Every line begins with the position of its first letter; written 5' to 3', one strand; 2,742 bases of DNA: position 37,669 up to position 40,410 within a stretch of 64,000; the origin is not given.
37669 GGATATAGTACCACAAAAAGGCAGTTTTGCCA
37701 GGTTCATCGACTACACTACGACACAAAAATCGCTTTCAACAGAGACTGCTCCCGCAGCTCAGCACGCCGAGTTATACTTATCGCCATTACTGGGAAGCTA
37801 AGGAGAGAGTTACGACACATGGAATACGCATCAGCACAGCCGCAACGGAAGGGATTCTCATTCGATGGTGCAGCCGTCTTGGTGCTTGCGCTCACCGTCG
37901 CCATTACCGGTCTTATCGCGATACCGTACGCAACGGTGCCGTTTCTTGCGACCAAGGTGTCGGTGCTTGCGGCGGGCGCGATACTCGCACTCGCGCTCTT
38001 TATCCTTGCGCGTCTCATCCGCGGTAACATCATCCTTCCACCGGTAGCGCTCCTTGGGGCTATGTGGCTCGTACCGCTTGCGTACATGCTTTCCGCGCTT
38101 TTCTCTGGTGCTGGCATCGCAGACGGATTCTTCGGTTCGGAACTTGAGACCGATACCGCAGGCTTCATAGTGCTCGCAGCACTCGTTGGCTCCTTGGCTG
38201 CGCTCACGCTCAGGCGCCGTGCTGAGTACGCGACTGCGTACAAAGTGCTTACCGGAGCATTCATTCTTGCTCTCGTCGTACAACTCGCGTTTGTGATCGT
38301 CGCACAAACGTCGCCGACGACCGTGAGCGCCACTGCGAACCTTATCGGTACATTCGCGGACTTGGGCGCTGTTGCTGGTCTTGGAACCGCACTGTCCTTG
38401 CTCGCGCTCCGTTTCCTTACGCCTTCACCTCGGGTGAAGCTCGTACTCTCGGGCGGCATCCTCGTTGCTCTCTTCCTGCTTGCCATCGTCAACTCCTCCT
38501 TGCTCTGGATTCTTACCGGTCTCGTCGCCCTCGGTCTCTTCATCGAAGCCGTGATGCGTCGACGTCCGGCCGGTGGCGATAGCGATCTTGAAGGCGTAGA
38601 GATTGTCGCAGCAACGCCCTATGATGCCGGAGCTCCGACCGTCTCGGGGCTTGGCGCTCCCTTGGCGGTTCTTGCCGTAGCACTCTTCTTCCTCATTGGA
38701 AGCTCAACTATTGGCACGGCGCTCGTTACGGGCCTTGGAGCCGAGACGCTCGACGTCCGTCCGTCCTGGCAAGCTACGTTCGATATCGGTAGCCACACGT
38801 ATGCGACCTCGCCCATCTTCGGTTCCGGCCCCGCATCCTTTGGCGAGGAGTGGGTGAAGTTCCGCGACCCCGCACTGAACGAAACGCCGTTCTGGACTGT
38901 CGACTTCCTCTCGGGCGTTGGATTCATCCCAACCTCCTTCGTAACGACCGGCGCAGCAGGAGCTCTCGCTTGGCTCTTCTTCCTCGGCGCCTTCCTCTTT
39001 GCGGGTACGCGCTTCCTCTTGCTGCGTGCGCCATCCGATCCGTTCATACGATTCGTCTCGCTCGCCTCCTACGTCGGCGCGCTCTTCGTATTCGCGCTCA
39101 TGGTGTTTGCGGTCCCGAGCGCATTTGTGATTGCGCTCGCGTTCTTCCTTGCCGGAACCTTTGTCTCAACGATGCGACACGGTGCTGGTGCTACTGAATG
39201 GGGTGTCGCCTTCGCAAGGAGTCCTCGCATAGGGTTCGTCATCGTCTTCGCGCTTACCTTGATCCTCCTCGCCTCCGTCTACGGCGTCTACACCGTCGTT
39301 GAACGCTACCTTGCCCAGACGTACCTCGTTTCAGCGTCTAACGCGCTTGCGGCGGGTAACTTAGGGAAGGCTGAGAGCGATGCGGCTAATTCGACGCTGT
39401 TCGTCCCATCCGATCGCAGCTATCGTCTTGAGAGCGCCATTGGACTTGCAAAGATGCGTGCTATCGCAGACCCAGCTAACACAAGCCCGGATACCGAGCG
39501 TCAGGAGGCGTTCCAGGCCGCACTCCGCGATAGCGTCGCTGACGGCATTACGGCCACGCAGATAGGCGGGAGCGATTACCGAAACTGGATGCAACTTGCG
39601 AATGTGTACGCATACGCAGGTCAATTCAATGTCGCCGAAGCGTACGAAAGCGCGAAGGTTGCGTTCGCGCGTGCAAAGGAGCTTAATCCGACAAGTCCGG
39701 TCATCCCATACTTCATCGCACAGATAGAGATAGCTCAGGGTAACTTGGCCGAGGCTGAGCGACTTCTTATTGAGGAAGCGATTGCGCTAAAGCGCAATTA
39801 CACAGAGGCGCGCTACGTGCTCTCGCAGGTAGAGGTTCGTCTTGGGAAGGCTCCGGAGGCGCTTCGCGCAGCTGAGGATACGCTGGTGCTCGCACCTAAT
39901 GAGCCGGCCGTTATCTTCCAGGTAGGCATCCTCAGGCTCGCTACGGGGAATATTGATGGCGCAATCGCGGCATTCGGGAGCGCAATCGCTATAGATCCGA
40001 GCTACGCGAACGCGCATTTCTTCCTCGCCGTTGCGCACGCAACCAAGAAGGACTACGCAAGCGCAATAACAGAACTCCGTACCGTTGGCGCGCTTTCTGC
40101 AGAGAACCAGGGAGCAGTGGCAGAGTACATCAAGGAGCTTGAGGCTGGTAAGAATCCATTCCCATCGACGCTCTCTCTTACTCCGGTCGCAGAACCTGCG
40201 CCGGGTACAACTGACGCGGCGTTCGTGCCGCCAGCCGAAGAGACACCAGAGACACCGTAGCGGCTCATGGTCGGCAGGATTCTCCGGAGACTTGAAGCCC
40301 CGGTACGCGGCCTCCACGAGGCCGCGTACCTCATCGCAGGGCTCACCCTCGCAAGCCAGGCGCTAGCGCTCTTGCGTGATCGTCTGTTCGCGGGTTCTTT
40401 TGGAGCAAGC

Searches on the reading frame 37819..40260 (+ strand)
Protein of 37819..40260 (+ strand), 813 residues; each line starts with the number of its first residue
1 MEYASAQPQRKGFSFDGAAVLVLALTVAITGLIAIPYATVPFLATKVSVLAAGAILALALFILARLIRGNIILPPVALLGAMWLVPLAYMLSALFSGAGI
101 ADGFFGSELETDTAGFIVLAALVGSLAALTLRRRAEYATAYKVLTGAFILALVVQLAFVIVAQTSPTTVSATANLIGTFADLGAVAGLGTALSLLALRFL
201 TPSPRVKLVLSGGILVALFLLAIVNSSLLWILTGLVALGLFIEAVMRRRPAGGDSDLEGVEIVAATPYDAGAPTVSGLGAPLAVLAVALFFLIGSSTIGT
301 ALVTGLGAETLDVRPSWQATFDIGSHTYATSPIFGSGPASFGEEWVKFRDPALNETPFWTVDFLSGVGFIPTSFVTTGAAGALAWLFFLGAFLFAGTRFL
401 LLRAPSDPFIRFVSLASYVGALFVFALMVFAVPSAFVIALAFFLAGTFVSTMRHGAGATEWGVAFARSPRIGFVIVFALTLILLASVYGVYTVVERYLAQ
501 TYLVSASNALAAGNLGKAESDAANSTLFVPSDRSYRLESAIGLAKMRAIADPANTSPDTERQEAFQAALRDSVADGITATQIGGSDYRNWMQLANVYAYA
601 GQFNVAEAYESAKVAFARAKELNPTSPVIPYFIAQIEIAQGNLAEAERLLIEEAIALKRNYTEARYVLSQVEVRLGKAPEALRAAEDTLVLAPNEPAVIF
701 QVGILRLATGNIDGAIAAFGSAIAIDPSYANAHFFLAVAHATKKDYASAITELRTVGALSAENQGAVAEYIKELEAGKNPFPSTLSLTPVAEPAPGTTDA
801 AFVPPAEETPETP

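Call 12: find_encoding_contigs(protein=window:37819-40260:+, flank=10000, max_places=6)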
Protein window:37819-40260:+ (813 aa): 4 contigs read that carry it; 3 places shown.
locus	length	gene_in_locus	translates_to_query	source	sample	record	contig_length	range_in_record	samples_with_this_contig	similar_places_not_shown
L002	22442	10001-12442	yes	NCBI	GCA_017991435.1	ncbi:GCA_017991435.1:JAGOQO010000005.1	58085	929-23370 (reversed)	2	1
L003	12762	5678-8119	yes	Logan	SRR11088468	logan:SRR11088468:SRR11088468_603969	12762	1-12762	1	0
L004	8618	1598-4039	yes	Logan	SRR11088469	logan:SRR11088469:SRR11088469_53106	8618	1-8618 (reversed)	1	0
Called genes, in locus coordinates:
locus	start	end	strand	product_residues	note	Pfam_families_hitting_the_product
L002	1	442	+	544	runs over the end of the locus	PF00118:Cpn60_TCP1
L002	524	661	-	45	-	-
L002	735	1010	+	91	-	-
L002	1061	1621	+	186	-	PF04011:LemA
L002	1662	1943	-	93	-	-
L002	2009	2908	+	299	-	PF01435:Peptidase_M48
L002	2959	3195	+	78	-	-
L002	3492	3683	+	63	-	-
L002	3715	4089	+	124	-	PF00072:Response_reg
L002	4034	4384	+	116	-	PF00486:Trans_reg_C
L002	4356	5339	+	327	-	PF00512:HisKA, PF13581:HATPase_c_2 (faint), PF02518:HATPase_c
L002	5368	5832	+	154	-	PF02643:DUF192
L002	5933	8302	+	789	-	PF03477:ATP-cone, PF17975:RNR_Alpha, PF21995:RNR-II_ins_dom (weak), PF02867:Ribonuc_red_lgC (faint)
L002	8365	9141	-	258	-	-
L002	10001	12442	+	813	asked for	PF12895:ANAPC3 (faint), PF13428:TPR_14 (faint), PF21033:RMD1-3 (faint), PF23914:TPR_CcmH_CycH (faint), PF13371:TPR_9 (weak), PF13414:TPR_11 (weak), PF13432:TPR_16 (weak), PF14559:TPR_19 (weak), +2 more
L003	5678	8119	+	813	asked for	PF12895:ANAPC3 (faint), PF13428:TPR_14 (faint), PF21033:RMD1-3 (faint), PF23914:TPR_CcmH_CycH (faint), PF13371:TPR_9 (weak), PF13414:TPR_11 (weak), PF13432:TPR_16 (weak), PF14559:TPR_19 (weak), +2 more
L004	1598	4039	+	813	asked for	PF12895:ANAPC3 (faint), PF13428:TPR_14 (faint), PF21033:RMD1-3 (faint), PF23914:TPR_CcmH_CycH (faint), PF13371:TPR_9 (weak), PF13414:TPR_11 (weak), PF13432:TPR_16 (weak), PF14559:TPR_19 (weak), +2 more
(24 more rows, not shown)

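Call 21: find_homologous_proteins(query=window:37819-40260:+, max_evalue=1e-20)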
Query window:37819-40260:+ (813 aa): 377 proteins with E <= 1e-20 among 8000 candidates; the best 120 are listed.
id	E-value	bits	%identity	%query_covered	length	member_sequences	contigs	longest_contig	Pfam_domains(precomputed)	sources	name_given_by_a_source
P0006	0.0e+0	1707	100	100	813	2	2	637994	PF14559.13,PF23914.2,PF13414.13,PF13371.13,PF00515.35,PF12895.14,PF21033.5,PF13432.13,PF13428.13,PF07719.24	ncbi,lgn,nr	ncbi:MAG: tetratricopeptide repeat protein [Candidatus Pacebacteria bacterium]|nr:tetratricopeptide 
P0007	0.0e+0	1071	64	98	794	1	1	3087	PF14559.13,PF23914.2,PF13414.13,PF13371.13,PF13432.13,PF13428.13,PF13181.13,PF07719.24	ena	-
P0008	0.0e+0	1067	63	98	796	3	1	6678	PF14559.13,PF13431.13,PF23914.2,PF13414.13,PF00515.35,PF21033.5,PF13432.13,PF13428.13,PF13181.13,PF07719.24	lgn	-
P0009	1.1e-272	925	58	97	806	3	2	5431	PF14559.13,PF23914.2,PF13414.13,PF13371.13,PF13432.13,PF13181.13,PF07719.24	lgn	-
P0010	1.8e-272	924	57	97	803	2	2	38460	PF14559.13,PF23914.2,PF13414.13,PF13371.13,PF00515.35,PF13432.13,PF13428.13,PF13181.13,PF07719.24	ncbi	ncbi:MAG: tetratricopeptide repeat protein [Minisyncoccia bacterium]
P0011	3.6e-266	903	56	96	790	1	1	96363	PF14559.13,PF23914.2,PF13414.13,PF13371.13,PF13432.13,PF13181.13,PF07719.24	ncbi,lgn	-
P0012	9.7e-263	892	57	97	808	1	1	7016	PF14559.13,PF13431.13,PF23914.2,PF13414.13,PF13371.13,PF13432.13,PF13428.13,PF13181.13,PF07719.24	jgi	-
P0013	2.6e-262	891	56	100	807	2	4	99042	PF14559.13,PF23914.2,PF13414.13,PF13371.13,PF00515.35,PF13432.13,PF13428.13,PF13181.13,PF07719.24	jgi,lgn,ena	-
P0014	1.3e-261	888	56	97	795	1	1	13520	PF14559.13,PF23914.2,PF13414.13,PF13371.13,PF12895.14,PF13432.13,PF13428.13,PF13181.13,PF07719.24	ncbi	-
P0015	4.4e-261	887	56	98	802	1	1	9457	PF14559.13,PF23914.2,PF13414.13,PF13371.13,PF00515.35,PF13432.13,PF13181.13,PF07719.24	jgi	jgi:tetratricopeptide (TPR) repeat protein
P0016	1.5e-260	885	56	97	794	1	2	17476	PF14559.13,PF23914.2,PF13414.13,PF13371.13,PF13432.13,PF13428.13,PF13181.13,PF07719.24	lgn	-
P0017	1.6e-260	885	55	96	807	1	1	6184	PF14559.13,PF13431.13,PF23914.2,PF13414.13,PF13371.13,PF00515.35,PF12895.14,PF13432.13,PF13428.13,PF13181.13,PF07719.24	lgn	-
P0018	3.5e-260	884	55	97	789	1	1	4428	PF14559.13,PF23914.2,PF13371.13,PF13432.13,PF13181.13,PF07719.24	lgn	-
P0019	1.5e-259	882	55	97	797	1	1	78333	PF14559.13,PF13431.13,PF23914.2,PF13414.13,PF13432.13,PF13181.13,PF07719.24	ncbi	-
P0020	9.3e-259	879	55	96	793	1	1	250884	PF14559.13,PF13431.13,PF23914.2,PF13414.13,PF13371.13,PF00515.35,PF12895.14,PF13432.13,PF13181.13,PF07719.24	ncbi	-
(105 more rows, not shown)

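Call 22: find_encoding_contigs(protein=P0008, flank=6000, max_places=2)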
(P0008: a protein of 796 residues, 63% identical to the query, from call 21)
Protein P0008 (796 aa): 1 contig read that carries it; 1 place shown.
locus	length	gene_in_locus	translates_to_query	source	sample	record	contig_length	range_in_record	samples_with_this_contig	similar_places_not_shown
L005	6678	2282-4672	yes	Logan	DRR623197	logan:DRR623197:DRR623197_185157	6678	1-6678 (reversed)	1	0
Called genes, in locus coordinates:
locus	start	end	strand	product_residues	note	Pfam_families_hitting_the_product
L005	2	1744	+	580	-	?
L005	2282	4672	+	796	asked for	PF13428:TPR_14 (faint), PF13432:TPR_16 (faint), PF07719:TPR_2 (faint), PF23914:TPR_CcmH_CycH (faint), PF00515:TPR_1 (faint), PF13181:TPR_8 (faint), PF13414:TPR_11 (weak), PF14559:TPR_19 (weak), +2 more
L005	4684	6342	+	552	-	PF03023:MurJ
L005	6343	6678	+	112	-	?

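Call 23: find_encoding_contigs(protein=P0007, flank=6000, max_places=2)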
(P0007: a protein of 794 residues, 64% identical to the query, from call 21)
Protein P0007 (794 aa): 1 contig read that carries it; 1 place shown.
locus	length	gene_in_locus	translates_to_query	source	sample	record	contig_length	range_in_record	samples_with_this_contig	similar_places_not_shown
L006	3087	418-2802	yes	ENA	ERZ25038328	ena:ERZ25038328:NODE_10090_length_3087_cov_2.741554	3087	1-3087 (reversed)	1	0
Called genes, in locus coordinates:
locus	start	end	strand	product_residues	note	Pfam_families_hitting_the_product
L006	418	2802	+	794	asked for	PF13428:TPR_14 (faint), PF07719:TPR_2 (faint), PF23914:TPR_CcmH_CycH (faint), PF13181:TPR_8 (faint), PF13414:TPR_11 (faint), PF13371:TPR_9 (faint), PF13432:TPR_16 (weak), PF14559:TPR_19 (weak)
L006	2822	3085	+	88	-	?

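Call 24: find_encoding_contigs(protein=P0010, flank=6000, max_places=2)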
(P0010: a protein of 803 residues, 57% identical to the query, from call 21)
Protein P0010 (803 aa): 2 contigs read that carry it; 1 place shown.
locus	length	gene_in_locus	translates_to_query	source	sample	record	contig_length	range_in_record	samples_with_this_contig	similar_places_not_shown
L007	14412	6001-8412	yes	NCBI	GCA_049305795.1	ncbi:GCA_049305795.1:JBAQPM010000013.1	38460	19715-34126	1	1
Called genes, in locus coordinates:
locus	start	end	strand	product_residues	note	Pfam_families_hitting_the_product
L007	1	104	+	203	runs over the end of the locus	PF05656:DUF805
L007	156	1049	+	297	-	PF01435:Peptidase_M48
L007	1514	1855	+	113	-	PF01687:Flavokinase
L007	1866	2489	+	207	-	PF00677:Lum_binding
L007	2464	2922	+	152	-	PF02643:DUF192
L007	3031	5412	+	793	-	PF03477:ATP-cone, PF17975:RNR_Alpha, PF21995:RNR-II_ins_dom (weak), PF02867:Ribonuc_red_lgC (faint)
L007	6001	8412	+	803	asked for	PF00515:TPR_1 (faint), PF07719:TPR_2 (faint), PF13181:TPR_8 (faint), PF13428:TPR_14 (faint), PF23914:TPR_CcmH_CycH (weak), PF13414:TPR_11 (weak), PF13432:TPR_16, PF14559:TPR_19, +1 more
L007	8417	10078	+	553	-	PF03023:MurJ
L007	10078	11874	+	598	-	PF00009:GTP_EFTU, PF14492:EFG_III (weak), PF00679:EFG_C, PF06421:LepA_C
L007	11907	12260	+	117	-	-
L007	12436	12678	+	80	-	PF00462:Glutaredoxin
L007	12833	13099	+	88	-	-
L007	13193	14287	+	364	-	PF11141:DUF2914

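Call 25: find_encoding_contigs(protein=P0011, flank=6000, max_places=2)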
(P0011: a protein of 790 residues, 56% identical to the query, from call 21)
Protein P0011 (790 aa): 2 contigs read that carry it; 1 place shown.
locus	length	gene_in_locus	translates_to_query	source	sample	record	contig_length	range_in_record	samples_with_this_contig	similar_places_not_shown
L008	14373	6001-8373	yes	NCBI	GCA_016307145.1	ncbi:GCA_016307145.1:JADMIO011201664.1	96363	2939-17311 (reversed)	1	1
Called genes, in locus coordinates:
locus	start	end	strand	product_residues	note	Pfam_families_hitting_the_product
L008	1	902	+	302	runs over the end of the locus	PF01435:Peptidase_M48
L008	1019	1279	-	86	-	PF18910:DUF5665 (weak)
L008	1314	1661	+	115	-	PF01687:Flavokinase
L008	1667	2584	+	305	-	PF00892:EamA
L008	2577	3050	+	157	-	PF02643:DUF192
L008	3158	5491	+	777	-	PF03477:ATP-cone, PF17975:RNR_Alpha (faint), PF21995:RNR-II_ins_dom (weak), PF02867:Ribonuc_red_lgC (faint)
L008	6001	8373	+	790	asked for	PF07719:TPR_2 (faint), PF13181:TPR_8 (faint), PF23914:TPR_CcmH_CycH (faint), PF13371:TPR_9 (faint), PF13414:TPR_11 (faint), PF13432:TPR_16, PF14559:TPR_19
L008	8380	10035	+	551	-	PF03023:MurJ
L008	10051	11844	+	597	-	PF00009:GTP_EFTU, PF14492:EFG_III (weak), PF00679:EFG_C, PF06421:LepA_C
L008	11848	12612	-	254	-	-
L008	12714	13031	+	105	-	PF04977:DivIC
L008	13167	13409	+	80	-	PF00462:Glutaredoxin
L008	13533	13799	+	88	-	-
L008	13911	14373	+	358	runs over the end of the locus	PF11141:DUF2914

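Call 27: find_encoding_contigs(protein=P0009, flank=6000, max_places=2)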
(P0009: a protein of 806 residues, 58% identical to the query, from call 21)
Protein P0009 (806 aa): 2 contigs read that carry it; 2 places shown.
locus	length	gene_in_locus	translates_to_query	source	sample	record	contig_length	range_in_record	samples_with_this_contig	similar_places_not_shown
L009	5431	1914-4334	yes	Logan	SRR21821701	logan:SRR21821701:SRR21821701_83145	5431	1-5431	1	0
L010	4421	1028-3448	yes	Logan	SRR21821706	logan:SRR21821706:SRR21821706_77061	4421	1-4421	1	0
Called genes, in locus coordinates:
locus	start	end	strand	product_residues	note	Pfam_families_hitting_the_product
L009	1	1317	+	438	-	?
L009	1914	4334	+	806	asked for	PF07719:TPR_2 (faint), PF13181:TPR_8 (faint), PF23914:TPR_CcmH_CycH (faint), PF13414:TPR_11 (faint), PF13371:TPR_9 (weak), PF13432:TPR_16, PF14559:TPR_19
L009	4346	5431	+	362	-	?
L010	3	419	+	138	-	?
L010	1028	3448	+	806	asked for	PF07719:TPR_2 (faint), PF13181:TPR_8 (faint), PF23914:TPR_CcmH_CycH (faint), PF13414:TPR_11 (faint), PF13371:TPR_9 (weak), PF13432:TPR_16, PF14559:TPR_19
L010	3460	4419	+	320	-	?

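Call 28: find_encoding_contigs(protein=P0013, flank=6000, max_places=2)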
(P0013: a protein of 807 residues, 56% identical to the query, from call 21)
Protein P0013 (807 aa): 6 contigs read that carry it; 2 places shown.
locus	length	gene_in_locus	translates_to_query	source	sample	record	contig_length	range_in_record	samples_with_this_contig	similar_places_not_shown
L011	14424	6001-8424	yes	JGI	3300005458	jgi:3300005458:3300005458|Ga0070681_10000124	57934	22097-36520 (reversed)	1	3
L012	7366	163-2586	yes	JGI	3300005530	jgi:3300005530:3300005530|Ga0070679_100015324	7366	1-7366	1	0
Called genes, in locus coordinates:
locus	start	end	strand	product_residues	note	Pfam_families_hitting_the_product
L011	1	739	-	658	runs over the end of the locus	PF00115:COX1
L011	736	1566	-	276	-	PF00116:COX2 (weak), PF06481:COX_ARM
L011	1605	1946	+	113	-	PF01687:Flavokinase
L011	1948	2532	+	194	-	PF00677:Lum_binding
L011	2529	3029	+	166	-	PF02643:DUF192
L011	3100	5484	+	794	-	PF03477:ATP-cone, PF17975:RNR_Alpha, PF21995:RNR-II_ins_dom (weak), PF02867:Ribonuc_red_lgC (faint)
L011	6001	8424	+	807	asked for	PF07719:TPR_2 (faint), PF13371:TPR_9 (faint), PF23914:TPR_CcmH_CycH (faint), PF00515:TPR_1 (faint), PF13181:TPR_8 (faint), PF13414:TPR_11 (weak), PF13432:TPR_16, PF14559:TPR_19, +1 more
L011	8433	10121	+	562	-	PF03023:MurJ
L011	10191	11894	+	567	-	-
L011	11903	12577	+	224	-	PF13644:DKNYY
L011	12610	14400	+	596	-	PF00009:GTP_EFTU, PF14492:EFG_III (weak), PF00679:EFG_C, PF06421:LepA_C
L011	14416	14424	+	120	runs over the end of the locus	-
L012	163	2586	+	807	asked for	PF07719:TPR_2 (faint), PF13371:TPR_9 (faint), PF23914:TPR_CcmH_CycH (faint), PF00515:TPR_1 (faint), PF13181:TPR_8 (faint), PF13414:TPR_11 (weak), PF13432:TPR_16, PF14559:TPR_19, +1 more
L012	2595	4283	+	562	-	PF03023:MurJ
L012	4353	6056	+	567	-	-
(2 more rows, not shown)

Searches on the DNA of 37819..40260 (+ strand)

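Call 14: search_rna_families(sources=[L001, L003, L004], threshold=evalue, max_evalue=0.001)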
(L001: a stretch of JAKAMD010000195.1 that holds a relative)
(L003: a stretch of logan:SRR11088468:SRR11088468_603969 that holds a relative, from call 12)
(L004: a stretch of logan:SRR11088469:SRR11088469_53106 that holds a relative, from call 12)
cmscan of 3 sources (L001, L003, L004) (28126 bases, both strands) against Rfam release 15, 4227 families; matches with E-value up to 0.001: 5.
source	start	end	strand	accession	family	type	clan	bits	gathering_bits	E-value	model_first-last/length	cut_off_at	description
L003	12038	12108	+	RF00005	tRNA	Gene; tRNA;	CL00001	69.3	29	2.1e-13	1-71/71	no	tRNA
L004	7958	8028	+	RF00005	tRNA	Gene; tRNA;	CL00001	69.3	29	2.1e-13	1-71/71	no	tRNA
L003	4939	5344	-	RF00010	RNaseP_bact_a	Gene; ribozyme;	CL00002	67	100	1.5e-18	1-367/367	no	Bacterial RNase P class A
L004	859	1264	-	RF00010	RNaseP_bact_a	Gene; ribozyme;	CL00002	67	100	1.5e-18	1-367/367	no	Bacterial RNase P class A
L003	12689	12760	+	RF00005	tRNA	Gene; tRNA;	CL00001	56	29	9.7e-10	1-71/71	no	tRNA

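Call 26: search_rna_families(sources=[L005, L006, L007, L008], threshold=evalue, max_evalue=0.0001)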
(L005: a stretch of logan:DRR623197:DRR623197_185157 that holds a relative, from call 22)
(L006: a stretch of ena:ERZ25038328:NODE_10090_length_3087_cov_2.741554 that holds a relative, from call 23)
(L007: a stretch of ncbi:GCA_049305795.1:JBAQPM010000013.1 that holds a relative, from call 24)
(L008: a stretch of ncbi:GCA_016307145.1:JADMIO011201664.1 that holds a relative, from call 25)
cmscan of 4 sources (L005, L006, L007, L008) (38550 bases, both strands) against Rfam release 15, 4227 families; matches with E-value up to 0.0001: 13.
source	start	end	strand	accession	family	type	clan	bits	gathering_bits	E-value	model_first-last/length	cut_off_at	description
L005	1802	2153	-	RF00010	RNaseP_bact_a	Gene; ribozyme;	CL00002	133.3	100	6.8e-41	1-367/367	no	Bacterial RNase P class A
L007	5458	5882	-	RF00010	RNaseP_bact_a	Gene; ribozyme;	CL00002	121.5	100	6.8e-37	1-367/367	no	Bacterial RNase P class A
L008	5546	5894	-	RF00010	RNaseP_bact_a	Gene; ribozyme;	CL00002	112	100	1.2e-33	1-367/367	no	Bacterial RNase P class A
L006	1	282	-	RF00010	RNaseP_bact_a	Gene; ribozyme;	CL00002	101.2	100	5.2e-30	1-318/367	3'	Bacterial RNase P class A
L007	13107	13179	+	RF00005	tRNA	Gene; tRNA;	CL00001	70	29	1.9e-13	1-71/71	no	tRNA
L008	13837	13909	+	RF00005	tRNA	Gene; tRNA;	CL00001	69.3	29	3e-13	1-71/71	no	tRNA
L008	13041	13111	+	RF00005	tRNA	Gene; tRNA;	CL00001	66.1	29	2.3e-12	1-71/71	no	tRNA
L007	12262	12332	+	RF00005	tRNA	Gene; tRNA;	CL00001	63.5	29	1.2e-11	1-71/71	no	tRNA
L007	12734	12805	+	RF00005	tRNA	Gene; tRNA;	CL00001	63.1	29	1.5e-11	1-71/71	no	tRNA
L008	13435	13506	+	RF00005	tRNA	Gene; tRNA;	CL00001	56.3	29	1.1e-09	1-71/71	no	tRNA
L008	927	1011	+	RF00005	tRNA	Gene; tRNA;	CL00001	55.9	29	1.4e-09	1-71/71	no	tRNA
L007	1098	1182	+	RF00005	tRNA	Gene; tRNA;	CL00001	55.1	29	2.4e-09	1-71/71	no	tRNA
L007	10088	10152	-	RF02746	AsrC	Gene; antisense;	-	29.2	111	4.3e-05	48-112/886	no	antisense RNA of rseC mRNA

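Call 33: search_rna_families(sources=[L009, L011, L013, L014], threshold=evalue, max_evalue=0.0001)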
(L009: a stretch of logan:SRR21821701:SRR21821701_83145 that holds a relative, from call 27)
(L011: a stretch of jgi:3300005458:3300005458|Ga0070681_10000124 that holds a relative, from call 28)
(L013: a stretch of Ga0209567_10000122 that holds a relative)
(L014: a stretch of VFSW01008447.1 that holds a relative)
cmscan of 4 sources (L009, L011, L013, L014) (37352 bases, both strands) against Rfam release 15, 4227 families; matches with E-value up to 0.0001: 2.
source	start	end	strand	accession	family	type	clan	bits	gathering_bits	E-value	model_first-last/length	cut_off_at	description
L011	5535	5885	-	RF00010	RNaseP_bact_a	Gene; ribozyme;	CL00002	116.1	100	4.5e-35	1-367/367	no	Bacterial RNase P class A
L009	1369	1797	-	RF00010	RNaseP_bact_a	Gene; ribozyme;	CL00002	91.6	100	9.1e-27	1-367/367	no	Bacterial RNase P class A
